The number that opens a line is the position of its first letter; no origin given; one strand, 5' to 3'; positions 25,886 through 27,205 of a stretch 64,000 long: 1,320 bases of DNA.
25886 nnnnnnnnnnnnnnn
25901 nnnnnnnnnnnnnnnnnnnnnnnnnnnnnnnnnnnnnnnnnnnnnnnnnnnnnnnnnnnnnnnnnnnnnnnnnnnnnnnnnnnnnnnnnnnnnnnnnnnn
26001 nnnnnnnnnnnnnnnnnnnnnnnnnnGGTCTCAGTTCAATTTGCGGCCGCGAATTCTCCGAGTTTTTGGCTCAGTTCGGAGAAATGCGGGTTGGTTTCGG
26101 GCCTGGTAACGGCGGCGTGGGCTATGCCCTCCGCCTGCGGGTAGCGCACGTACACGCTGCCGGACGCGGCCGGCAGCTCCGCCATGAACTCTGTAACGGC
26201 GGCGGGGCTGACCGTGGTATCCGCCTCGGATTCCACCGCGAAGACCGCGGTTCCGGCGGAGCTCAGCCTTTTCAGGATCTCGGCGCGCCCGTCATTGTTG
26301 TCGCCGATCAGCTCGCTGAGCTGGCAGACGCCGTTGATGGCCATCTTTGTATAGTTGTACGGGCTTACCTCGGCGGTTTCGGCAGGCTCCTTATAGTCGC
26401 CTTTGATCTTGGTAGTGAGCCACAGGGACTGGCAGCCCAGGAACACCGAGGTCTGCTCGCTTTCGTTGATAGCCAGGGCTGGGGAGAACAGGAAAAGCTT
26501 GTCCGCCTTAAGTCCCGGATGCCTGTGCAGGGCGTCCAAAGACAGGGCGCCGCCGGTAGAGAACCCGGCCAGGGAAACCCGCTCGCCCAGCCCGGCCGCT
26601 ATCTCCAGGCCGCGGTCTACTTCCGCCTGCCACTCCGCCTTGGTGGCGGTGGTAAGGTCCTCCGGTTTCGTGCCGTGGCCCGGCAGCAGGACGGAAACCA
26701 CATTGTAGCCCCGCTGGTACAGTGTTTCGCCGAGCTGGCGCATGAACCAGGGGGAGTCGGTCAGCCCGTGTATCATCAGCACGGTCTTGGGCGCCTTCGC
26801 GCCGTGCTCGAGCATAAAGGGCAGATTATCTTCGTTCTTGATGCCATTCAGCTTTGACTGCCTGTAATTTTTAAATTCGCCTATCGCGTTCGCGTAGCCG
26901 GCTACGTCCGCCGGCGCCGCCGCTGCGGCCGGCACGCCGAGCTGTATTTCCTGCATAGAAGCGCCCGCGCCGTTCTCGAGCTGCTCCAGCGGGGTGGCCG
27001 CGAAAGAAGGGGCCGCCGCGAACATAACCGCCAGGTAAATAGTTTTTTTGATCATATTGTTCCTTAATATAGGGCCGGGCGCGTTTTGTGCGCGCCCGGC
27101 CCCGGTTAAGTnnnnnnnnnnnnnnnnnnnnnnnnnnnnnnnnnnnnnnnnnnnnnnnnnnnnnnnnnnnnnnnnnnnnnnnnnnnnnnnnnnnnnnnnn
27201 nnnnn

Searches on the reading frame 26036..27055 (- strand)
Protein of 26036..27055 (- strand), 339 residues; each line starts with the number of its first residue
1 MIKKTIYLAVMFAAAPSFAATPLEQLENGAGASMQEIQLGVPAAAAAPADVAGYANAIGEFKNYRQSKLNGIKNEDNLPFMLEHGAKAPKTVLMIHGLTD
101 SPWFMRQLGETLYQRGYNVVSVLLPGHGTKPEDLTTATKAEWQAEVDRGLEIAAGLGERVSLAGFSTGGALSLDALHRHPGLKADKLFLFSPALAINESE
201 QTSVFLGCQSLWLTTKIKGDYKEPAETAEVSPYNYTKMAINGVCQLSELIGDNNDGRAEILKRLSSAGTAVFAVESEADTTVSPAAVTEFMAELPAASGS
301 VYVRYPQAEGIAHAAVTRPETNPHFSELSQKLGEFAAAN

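Call 58: search_protein_families(library=pfam, proteins=[window:26036-27055:-], max_evalue=0.01)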
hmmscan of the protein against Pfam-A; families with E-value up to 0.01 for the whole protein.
window:26036-27055:- (339 aa): 5 families
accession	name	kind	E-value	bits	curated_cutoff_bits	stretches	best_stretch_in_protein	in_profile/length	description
PF12146.15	Hydrolase_4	-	6.5e-14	52.2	27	1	89-300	4-223/239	Serine aminopeptidase, S33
PF12697.13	Abhydrolase_6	-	8.1e-10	40.2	26.3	1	92-182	1-85/217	Alpha/beta hydrolase family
PF00561.26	Abhydrolase_1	-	1.2e-05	25.6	25.8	1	91-180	2-91/245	alpha/beta hydrolase fold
PF16129.10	DUF4841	-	0.0026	18.4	25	0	286-311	25-50/69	Domain of unknown function (DUF4841)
PF02230.22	Abhydrolase_2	-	0.0053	17.1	23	0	157-199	104-145/217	Phospholipase/Carboxylesterase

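Call 83: search_protein_families(library=ncbifam, proteins=[window:26036-27055:-], max_evalue=0.001)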
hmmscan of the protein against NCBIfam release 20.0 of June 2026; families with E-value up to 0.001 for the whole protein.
window:26036-27055:- (339 aa): 7 families
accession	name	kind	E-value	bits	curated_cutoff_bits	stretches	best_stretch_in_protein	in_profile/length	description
NF052543.1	PhlpBipLPA4030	equivalog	6.4e-08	32.2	450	1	85-192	66-177/312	phospholipase BipL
NF011457.0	PRK14875.1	equivalog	1.9e-07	30.4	307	1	80-193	123-232/372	acetoin dehydrogenase dihydrolipoyllysine-residue acetyltransferase subunit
TIGR03695.1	menH_SHCHC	equivalog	4.1e-07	29.7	208.55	1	90-201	3-113/252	2-succinyl-6-hydroxy-2,4-cyclohexadiene-1-carboxylate synthase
NF051488.1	bifunc_PcaDC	exception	1.1e-05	24.7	390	1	110-200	33-119/375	bifunctional 3-oxoadipate enol-lactonase/4-carboxymuconolactone decarboxylase PcaDC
NF050089.1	i_nPHAscl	equivalog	2.6e-05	23.4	300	1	74-191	5-116/288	intracellular short-chain-length polyhydroxyalkanoate depolymerase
TIGR03101.1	hydr2_PEP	hypoth_equivalog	0.0002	20.9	202.75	1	108-286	48-221/266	hydrolase 2, exosortase A system-associated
TIGR03056.1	bchO_mg_che_rel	equivalog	0.00051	19.2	172.55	0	83-173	22-110/278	alpha/beta fold hydrolase BchO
